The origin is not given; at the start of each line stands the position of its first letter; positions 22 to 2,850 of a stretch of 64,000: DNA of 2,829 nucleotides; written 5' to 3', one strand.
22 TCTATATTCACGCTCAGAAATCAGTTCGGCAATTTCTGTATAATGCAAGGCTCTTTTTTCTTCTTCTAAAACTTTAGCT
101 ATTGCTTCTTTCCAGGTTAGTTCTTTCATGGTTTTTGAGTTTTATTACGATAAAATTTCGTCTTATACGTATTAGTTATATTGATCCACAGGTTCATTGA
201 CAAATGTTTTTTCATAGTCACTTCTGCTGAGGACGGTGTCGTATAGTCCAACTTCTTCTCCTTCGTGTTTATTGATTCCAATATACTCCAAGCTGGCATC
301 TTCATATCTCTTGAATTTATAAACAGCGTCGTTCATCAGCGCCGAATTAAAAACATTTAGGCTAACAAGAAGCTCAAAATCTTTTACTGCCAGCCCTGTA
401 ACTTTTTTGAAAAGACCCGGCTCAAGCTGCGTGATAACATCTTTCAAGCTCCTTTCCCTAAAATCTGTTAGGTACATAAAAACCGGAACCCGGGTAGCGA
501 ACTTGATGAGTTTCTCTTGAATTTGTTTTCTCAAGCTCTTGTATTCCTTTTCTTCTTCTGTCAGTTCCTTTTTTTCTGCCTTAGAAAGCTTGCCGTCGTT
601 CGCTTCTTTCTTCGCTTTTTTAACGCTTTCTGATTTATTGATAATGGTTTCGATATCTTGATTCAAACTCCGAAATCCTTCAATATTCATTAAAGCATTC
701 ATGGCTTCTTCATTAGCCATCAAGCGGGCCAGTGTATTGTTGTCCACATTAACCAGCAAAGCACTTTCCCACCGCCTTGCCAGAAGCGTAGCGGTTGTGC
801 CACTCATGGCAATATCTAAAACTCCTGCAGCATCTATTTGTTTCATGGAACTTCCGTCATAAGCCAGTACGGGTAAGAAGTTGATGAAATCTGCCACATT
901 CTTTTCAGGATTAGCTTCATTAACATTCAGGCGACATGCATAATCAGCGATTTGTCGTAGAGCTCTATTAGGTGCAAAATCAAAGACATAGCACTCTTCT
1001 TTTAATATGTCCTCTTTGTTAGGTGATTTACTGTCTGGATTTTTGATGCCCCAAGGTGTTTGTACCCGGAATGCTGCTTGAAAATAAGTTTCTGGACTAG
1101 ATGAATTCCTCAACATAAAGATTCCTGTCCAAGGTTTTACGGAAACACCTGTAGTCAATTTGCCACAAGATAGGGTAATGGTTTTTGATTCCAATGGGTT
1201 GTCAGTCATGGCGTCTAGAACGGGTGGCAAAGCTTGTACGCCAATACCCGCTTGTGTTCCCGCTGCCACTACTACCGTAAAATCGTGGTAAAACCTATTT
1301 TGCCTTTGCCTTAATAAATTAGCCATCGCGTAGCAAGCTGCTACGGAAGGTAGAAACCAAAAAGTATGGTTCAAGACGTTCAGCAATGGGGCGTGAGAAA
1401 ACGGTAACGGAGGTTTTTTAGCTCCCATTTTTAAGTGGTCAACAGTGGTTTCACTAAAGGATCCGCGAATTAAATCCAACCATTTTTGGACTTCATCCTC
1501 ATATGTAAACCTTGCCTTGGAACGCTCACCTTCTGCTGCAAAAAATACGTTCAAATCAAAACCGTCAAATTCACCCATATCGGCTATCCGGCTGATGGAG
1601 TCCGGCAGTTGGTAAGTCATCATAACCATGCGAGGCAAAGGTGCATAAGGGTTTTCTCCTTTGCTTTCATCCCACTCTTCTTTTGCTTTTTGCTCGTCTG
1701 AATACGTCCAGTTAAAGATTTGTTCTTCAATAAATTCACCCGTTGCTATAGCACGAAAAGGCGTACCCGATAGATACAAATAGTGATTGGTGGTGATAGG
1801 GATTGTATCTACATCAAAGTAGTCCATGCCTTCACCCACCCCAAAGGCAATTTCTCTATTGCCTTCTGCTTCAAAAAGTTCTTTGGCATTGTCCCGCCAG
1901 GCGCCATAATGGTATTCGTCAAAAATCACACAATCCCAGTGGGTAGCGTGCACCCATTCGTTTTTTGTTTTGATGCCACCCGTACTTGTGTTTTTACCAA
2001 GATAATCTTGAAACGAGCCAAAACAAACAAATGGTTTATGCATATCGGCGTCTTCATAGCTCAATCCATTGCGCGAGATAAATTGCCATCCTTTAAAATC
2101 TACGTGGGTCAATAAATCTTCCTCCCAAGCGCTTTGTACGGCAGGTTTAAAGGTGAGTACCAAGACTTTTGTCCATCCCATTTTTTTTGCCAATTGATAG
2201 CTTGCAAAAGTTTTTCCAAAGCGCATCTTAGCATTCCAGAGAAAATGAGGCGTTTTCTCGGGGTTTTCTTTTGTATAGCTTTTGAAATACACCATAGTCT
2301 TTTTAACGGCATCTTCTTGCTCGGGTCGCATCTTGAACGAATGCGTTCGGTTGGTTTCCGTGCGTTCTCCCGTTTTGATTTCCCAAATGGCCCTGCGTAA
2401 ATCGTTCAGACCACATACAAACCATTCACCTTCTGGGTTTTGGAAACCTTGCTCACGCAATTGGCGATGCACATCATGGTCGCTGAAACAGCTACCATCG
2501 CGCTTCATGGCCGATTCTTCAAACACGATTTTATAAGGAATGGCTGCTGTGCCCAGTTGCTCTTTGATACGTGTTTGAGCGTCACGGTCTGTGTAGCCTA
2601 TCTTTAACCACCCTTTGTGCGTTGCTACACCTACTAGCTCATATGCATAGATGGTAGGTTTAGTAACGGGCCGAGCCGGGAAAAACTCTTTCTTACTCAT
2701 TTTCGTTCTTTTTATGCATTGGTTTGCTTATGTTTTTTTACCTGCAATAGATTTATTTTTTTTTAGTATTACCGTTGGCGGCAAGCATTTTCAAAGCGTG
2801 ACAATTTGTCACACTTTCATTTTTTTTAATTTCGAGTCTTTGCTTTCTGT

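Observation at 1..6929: Composite defence operon: GmrSD-type enzyme + NPPY-less MTase-like protein + Eco57I-type MTase + GIY-YIG-helicase + HARE-HTH protein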

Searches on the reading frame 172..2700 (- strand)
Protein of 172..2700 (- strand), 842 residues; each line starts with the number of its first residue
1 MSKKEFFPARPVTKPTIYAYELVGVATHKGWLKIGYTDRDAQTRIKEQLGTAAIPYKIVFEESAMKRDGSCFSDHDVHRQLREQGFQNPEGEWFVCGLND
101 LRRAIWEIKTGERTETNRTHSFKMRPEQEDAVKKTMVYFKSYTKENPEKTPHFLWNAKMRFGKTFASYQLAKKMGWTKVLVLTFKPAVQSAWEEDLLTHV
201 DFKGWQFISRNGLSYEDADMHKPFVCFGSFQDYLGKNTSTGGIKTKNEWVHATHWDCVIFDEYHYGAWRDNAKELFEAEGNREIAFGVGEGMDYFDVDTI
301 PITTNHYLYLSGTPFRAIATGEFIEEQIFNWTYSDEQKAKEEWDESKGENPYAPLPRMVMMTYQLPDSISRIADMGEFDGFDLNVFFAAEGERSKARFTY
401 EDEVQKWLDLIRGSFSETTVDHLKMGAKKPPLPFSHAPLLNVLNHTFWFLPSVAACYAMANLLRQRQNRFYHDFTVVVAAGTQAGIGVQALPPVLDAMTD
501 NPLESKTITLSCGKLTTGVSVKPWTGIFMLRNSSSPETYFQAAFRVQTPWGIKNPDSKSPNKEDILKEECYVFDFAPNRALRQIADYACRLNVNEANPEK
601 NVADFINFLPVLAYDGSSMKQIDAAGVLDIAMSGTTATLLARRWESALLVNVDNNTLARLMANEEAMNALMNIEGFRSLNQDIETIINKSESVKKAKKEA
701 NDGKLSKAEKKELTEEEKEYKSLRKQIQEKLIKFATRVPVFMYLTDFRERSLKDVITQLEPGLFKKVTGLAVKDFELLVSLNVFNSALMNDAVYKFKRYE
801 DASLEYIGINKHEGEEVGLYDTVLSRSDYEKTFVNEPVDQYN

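Call 5: search_protein_families(library=pfam, proteins=[window:172-2700:-], max_evalue=0.01)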
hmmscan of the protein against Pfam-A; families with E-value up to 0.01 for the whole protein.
window:172-2700:- (842 aa): 2 families
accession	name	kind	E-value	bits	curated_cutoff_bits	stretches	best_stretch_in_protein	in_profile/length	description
PF04851.21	ResIII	-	1.2e-06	29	22.5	1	122-278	2-149/164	Type III restriction enzyme, res subunit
PF10544.15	T5orf172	-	1.6e-06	29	20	1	26-105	9-97/101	T5orf172 domain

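Call 6: search_protein_families(library=padloc, proteins=[window:172-2700:-], max_evalue=0.01)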
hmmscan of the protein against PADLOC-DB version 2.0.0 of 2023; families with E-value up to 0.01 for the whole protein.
window:172-2700:- (842 aa): 2 families
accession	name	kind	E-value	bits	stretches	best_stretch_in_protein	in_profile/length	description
PDLC03626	REase_MTase_IIG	-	8.9e-29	97.8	1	118-761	152-802/1359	Type IIG restriction enzyme-methyltransferase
PDLC05041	PDC-S57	-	0.00053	17.6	1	29-133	17-119/212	-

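Call 8: find_encoding_contigs(protein=window:172-2700:-, flank=10000, max_places=8)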
Protein window:172-2700:- (842 aa): 23 contigs read that carry it; 3 places shown.
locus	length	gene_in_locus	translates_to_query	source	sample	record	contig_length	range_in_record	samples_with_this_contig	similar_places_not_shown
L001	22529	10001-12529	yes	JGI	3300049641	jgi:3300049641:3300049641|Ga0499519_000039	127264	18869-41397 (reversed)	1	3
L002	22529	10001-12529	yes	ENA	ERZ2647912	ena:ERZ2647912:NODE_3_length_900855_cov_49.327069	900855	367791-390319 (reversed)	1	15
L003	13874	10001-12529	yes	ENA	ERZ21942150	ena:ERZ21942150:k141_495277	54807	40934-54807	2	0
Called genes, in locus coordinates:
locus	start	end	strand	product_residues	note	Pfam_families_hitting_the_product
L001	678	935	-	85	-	PF06769:YoeB_toxin, PF05016:ParE_toxin (weak)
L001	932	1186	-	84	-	PF02604:PhdYeFM_antitox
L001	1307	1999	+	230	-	PF00702:Hydrolase, PF13419:HAD_2 (weak)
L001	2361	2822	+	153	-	-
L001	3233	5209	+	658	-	PF09848:SLFN-g3_helicase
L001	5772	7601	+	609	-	PF03235:GmrSD_N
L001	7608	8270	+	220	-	PF20473:MmeI_Mtase (weak)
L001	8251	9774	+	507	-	PF07669:Eco57I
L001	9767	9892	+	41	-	-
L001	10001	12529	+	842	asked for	PF10544:T5orf172 (weak), PF04851:ResIII (weak)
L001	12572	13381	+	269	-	PF05066:HARE-HTH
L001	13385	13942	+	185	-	PF13302:Acetyltransf_3, PF00583:Acetyltransf_1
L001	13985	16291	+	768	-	PF17678:Glyco_hydro_92N, PF07971:Glyco_hydro_92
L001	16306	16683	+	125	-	PF01243:PNPOx_N (weak)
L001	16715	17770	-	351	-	PF12833:HTH_18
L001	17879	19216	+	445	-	PF00149:Metallophos, PF12850:Metallophos_2 (faint)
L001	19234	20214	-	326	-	PF01916:DS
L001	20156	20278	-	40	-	-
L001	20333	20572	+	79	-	PF03693:ParD_antitoxin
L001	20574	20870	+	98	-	PF05016:ParE_toxin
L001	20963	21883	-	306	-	-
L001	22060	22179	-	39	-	-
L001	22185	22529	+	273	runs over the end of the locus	PF13620:CarboxypepD_reg, PF13715:CarbopepD_reg_2 (weak)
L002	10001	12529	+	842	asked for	PF10544:T5orf172 (weak), PF04851:ResIII (weak)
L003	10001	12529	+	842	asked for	PF10544:T5orf172 (weak), PF04851:ResIII (weak)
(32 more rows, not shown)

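Call 9: search_protein_families(library=pfam, proteins=[L001:12572-13381:+, L001:9767-9892:+, L001:2361-2822:+], max_evalue=1)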
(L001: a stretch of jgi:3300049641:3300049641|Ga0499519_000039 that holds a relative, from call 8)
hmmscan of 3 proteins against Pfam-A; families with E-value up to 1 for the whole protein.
L001:12572-13381:+ (269 aa): 5 families
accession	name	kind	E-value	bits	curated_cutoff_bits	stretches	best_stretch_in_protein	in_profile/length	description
PF05066.19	HARE-HTH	-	4.1e-14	53.2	25.9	1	5-70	2-64/71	HB1, ASXL, restriction endonuclease HTH domain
PF20815.3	GIY_YIG_2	-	0.015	15.7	22.4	1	134-180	11-57/153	GIY-YIG catalytic domain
PF25318.1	WH_GDS1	-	0.044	14.3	27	1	9-53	13-58/95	GDS1 winged helix domain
PF08148.17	DSHCT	-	0.15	12.3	22.7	1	199-257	24-88/172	DSHCT (NUC185) domain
PF19216.5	CoV_NSP15_M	-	0.22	12.2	25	1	50-106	52-109/118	Coronavirus replicase NSP15, middle domain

L001:9767-9892:+ (41 aa): 0 families

L001:2361-2822:+ (153 aa): 2 families
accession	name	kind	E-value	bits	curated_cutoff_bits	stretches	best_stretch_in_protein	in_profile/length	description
PF16103.11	DUF4822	-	0.025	15.3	25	1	102-146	58-103/123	Domain of unknown function (DUF4822)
PF17738.7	DUF5575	-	0.13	12.6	24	1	33-61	31-58/170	DUF5575 central RNaseH like domain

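Call 10: search_protein_families(library=ncbifam, proteins=[window:172-2700:-, L001:12572-13381:+, L001:9767-9892:+], max_evalue=0.01)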
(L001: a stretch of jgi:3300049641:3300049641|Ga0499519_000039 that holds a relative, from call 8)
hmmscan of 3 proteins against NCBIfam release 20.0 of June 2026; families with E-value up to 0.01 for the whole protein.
window:172-2700:- (842 aa): 1 family
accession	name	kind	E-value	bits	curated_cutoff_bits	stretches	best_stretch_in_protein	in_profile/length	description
NF010251.0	PRK13696.1-3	equivalog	0.004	17.6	101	0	660-730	9-80/84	hypothetical protein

L001:12572-13381:+ (269 aa): 0 families

L001:9767-9892:+ (41 aa): 0 families

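Call 12: find_homologous_proteins(query=window:172-2700:-, max_evalue=0.00001)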
Query window:172-2700:- (842 aa): 8000 proteins with E <= 0.00001 among 8000 candidates; the best 120 are listed.
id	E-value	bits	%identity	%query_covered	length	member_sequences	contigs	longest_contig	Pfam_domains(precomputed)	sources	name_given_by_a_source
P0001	0.0e+0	1963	100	100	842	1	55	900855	PF10544.16,PF04851.22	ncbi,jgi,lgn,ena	ncbi:MAG: DEAD/DEAH box helicase family protein [Bacteroidales bacterium]|jgi:hypothetical protein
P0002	0.0e+0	1895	96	100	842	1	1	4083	PF10544.16,PF04851.22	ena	-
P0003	0.0e+0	1765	89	100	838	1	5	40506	PF10544.16,PF04851.22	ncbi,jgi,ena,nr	ncbi:MAG TPA: DEAD/DEAH box helicase family protein [Tenuifilaceae bacterium]|nr:DEAD/DEAH box helic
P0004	0.0e+0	1757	89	100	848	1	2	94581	PF10544.16,PF13455.13,PF04851.22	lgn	-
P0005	0.0e+0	1757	89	100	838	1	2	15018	PF10544.16,PF13455.13,PF04851.22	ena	-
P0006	0.0e+0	1755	90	99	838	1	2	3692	PF10544.16,PF04851.22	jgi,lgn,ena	-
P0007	0.0e+0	1755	89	100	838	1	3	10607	PF10544.16,PF13455.13,PF04851.22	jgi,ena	-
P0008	0.0e+0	1755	89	100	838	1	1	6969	PF10544.16,PF13455.13,PF04851.22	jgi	-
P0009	0.0e+0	1754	90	99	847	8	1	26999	PF10544.16,PF04851.22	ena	-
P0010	0.0e+0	1754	89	99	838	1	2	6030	PF10544.16,PF13455.13,PF04851.22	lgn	-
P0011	0.0e+0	1750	89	99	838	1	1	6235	PF10544.16,PF13455.13,PF04851.22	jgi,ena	-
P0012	0.0e+0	1747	88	100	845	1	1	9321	PF10544.16,PF13455.13,PF04851.22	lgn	-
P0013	0.0e+0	1747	89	99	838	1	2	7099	PF10544.16,PF13455.13,PF04851.22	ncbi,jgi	jgi:hypothetical protein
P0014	0.0e+0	1742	88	99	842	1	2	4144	PF10544.16,PF13455.13,PF04851.22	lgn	-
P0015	0.0e+0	1742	88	99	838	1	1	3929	PF10544.16,PF13455.13,PF04851.22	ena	-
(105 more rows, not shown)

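Call 14: find_related_loci(query=A1, collection=genome_contigs, flank=10000)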
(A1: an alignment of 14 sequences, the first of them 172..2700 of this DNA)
Query A1 (842 aa) in genome_contigs; peptide patterns used: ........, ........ (x = any residue, [..] = any of these).
600 stretches matched a pattern (row limit reached: there are more); 593 encode a relative of the query (tblastn E <= 1e-3); the best 80 are kept; 80 distinct loci.
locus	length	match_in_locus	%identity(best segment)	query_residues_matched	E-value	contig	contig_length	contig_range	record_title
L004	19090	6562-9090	86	1-837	0e+0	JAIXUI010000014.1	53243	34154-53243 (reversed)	MAG: Bacteroidetes bacterium isolate D1_MAG_00013 pond_D1_MAG_00013_000000000137, whole genome shotgun sequence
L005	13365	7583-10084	84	1-836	0e+0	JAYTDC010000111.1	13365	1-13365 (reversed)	MAG: Segetibacter sp. isolate GFS_1656 GFS_1656_110, whole genome shotgun sequence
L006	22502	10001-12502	82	1-836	0e+0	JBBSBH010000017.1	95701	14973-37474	MAG: Chitinophagales bacterium isolate La6_metabat2.112 La6_metabat2.112_K_2926145_L_95701_cov_53.0123, whole genome sho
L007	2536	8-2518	82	1-837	0e+0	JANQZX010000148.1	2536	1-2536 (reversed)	MAG: Saprospiraceae bacterium isolate MAG_176 P22051_108_S30_metaspades_86879_2536_cov_7, whole genome shotgun sequence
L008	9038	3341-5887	83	1-837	0e+0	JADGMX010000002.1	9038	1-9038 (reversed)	MAG: Flavobacterium sp. isolate N1CT NODE_1013_length_9038_cov_30.043081, whole genome shotgun sequence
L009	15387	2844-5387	82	1-836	0e+0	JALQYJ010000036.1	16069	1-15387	MAG: Runella sp. isolate HJF.20 HJF_932757, whole genome shotgun sequence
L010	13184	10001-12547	82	1-837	0e+0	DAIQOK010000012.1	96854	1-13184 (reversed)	MAG TPA_asm: Bacteroidota bacterium isolate CTOTU10750 NODE_71_length_96854_cov_17.436265, whole genome shotgun sequence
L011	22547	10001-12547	82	1-837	0e+0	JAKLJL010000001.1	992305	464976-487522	MAG: Bacteroidetes bacterium isolate MAG.504 MAG.504-NODE_1_length_992305_cov_12.756450, whole genome shotgun sequence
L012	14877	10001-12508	81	1-838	0e+0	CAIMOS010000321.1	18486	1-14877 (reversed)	MAG: uncultured Ignavibacteriales bacterium isolate LaPlata-7m-b_bin-312 genome assembly, contig: bin-312:321/390, whole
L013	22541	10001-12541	82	1-835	0e+0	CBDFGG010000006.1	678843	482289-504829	MAG: Flavobacteriales bacterium isolate 76369f57-89d7-45fe-8e93-6142481c29f0 genome assembly, contig: contig_6, whole ge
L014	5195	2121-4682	80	1-838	0e+0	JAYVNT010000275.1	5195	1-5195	MAG: Flavobacterium sp. isolate GL65_DN_metabinner_30_sub GL65_DN_metabinner_30_sub_274, whole genome shotgun sequence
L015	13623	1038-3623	80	3-837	0e+0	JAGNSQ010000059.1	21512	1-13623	MAG: Saprospiraceae bacterium isolate Go_SlAct_bin_393 Go_SlAct_8924_length_21512_cov_14.297171, whole genome shotgun se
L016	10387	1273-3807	80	1-835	0e+0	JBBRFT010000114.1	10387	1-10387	MAG: Spirochaetota bacterium isolate Co_metawrap_2586 Cmw_2586_k141_8121082_length_10387_cov_8.9202, whole genome shotgu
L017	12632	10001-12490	81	4-836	0e+0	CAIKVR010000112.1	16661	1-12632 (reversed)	MAG: uncultured Bacteroidales bacterium isolate AM-2014-D8_bin-0968 genome assembly, contig: bin-0968:112/436, whole gen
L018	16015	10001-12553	80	1-836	0e+0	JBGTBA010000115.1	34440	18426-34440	MAG: Flavobacteriaceae bacterium isolate JTS-AC86 k141_2516337, whole genome shotgun sequence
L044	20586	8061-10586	73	1-841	0e+0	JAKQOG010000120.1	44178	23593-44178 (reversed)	MAG: Candidatus Hydrogenedentota bacterium isolate USDV_metabat.86 k141_907693, whole genome shotgun sequence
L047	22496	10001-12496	74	6-836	0e+0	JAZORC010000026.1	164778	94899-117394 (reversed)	MAG: Tidjanibacter sp. isolate T1900045563_YK20190257.MAGScoT_cleanbin_000001 SGB_7918_k141_784075, whole genome shotgun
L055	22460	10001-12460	73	4-825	0e+0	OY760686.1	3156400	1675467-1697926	MAG: Spirochaetota bacterium isolate b615e79e-4617-45ea-95f9-f7a736470f88 genome assembly, chromosome: 1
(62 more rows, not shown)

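Call 19: search_solved_structures(query=window:172-2700:-, max_evalue=1)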
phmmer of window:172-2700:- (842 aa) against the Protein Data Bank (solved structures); distinct sequences matched with E-value up to 1: 12.
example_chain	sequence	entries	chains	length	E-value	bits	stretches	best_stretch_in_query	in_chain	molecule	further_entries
5day_A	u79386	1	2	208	0.043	15.3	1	695-776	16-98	NAP1-related protein 1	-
6jqv_A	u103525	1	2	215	0.07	14.6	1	693-776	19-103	NAP1-related protein 2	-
4v67_AX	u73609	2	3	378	0.17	13.3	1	623-711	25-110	Bacterial peptide chain release factor 2 (RF-2) | Peptide chain release factor 2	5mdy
4v9n_AY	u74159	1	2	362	0.26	12.7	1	624-711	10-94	Bacterial peptide chain release factor 2 (RF-2)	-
2ihr_1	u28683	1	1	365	0.26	12.7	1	624-711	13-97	Peptide chain release factor 2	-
6c5l_AY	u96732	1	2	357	0.33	12.3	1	625-711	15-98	Peptide chain release factor 2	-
4v4s_AY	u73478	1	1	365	0.34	12.3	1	625-711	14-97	Peptide chain release factor 2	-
7qca_LEE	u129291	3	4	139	0.34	12.3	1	755-803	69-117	60S ribosomal protein L32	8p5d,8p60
4v5j_AY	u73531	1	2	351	0.35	12.3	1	625-711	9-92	PEPTIDE CHAIN RELEASE FACTOR 2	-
4v5e_AY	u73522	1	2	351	0.36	12.2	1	625-711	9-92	PEPTIDE CHAIN RELEASE FACTOR 2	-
5nnz_B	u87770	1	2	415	0.44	11.9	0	84-122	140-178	Dynein assembly factor with WDR repeat domains 1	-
7dco_T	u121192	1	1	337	0.92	10.9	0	90-125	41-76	HLJ1_G0054350.mRNA.1.CDS.1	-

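Call 45: search_solved_structures(query=A4, max_evalue=10)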
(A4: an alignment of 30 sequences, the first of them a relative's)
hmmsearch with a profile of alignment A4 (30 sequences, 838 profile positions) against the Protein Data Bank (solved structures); distinct sequences matched with E-value up to 10: 4.
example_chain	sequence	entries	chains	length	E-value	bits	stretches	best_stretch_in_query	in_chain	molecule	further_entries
5day_A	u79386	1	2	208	0.14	13.4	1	691-774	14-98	NAP1-related protein 1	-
7c7x_E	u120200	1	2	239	0.19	13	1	691-774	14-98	NAP1-related protein 1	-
6jqv_A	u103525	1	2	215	0.31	12.3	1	690-774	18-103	NAP1-related protein 2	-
7qca_LEE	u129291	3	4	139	1.2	10.4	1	754-798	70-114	60S ribosomal protein L32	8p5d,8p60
